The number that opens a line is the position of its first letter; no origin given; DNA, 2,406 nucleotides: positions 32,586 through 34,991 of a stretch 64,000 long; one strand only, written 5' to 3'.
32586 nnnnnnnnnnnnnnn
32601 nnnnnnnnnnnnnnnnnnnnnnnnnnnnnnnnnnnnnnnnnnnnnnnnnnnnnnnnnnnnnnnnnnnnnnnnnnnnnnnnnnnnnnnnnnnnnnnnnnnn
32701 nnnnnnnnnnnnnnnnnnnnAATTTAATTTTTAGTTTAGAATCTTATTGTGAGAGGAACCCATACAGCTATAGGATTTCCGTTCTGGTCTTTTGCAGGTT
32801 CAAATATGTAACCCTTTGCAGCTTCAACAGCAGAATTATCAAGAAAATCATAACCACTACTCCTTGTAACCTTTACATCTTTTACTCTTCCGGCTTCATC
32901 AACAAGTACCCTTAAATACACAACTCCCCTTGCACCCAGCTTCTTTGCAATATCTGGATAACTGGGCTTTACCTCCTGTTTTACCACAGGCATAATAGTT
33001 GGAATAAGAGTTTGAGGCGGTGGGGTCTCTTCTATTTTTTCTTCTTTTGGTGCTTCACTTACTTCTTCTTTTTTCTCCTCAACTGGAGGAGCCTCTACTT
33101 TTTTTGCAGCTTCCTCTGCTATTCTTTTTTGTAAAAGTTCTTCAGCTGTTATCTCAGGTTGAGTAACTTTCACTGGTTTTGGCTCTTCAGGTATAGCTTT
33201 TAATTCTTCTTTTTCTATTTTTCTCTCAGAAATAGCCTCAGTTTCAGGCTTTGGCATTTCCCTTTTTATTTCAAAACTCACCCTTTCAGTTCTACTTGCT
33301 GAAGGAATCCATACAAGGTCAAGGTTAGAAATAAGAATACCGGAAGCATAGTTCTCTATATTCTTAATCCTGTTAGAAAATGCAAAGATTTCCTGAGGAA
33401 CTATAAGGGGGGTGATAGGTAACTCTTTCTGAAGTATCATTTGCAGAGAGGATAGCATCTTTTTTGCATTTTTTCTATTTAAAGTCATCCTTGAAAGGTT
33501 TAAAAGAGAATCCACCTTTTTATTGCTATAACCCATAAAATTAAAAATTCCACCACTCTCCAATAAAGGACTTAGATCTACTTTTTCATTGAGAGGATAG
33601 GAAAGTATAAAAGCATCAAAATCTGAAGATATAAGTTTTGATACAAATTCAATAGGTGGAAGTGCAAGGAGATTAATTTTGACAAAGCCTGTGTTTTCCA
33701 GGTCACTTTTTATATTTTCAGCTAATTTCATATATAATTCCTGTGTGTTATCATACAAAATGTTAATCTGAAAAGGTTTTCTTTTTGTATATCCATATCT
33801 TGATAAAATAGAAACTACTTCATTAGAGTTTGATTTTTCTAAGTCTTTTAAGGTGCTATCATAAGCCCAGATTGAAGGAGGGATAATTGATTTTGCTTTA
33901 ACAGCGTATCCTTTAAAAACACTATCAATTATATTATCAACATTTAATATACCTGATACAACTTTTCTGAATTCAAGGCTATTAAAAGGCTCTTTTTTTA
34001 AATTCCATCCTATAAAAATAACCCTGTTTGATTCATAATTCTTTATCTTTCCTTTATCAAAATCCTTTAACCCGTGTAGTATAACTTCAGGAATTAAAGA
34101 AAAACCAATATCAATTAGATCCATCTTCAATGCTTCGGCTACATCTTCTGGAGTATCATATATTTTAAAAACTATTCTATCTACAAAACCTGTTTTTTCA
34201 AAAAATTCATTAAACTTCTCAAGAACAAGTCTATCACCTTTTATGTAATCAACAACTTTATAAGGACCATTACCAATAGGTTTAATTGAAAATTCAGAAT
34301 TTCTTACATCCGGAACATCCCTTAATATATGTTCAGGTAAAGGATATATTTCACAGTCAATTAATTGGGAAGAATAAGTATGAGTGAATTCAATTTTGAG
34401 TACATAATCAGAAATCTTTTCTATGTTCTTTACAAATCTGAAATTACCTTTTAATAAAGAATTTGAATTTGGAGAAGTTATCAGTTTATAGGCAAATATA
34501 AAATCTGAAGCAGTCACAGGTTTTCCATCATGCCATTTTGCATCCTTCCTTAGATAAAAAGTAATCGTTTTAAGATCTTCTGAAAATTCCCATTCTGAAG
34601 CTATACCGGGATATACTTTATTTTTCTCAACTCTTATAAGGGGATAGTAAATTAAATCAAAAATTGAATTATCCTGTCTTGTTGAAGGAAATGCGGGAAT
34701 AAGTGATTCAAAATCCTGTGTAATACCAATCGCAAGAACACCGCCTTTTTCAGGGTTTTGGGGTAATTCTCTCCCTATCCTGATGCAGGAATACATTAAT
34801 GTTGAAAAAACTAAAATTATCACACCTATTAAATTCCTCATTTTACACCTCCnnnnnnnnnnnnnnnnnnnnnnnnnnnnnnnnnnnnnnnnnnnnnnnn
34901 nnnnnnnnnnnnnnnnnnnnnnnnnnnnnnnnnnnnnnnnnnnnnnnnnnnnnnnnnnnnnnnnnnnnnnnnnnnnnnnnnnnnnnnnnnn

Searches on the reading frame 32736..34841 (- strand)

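Call 66: search_protein_families(library=pfam, proteins=[window:32736-34841:-], max_evalue=0.00001)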
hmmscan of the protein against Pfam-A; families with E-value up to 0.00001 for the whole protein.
window:32736-34841:- (701 aa): 2 families
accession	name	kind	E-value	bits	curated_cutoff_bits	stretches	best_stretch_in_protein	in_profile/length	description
PF00496.27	SBP_bac_5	-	1.9e-63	215.3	32.4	1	75-414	1-345/368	Bacterial extracellular solute-binding proteins, family 5 Middle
PF03544.19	TonB_C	-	3.1e-19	69.6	24.6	1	625-701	2-77/79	Gram-negative bacterial TonB protein C-terminal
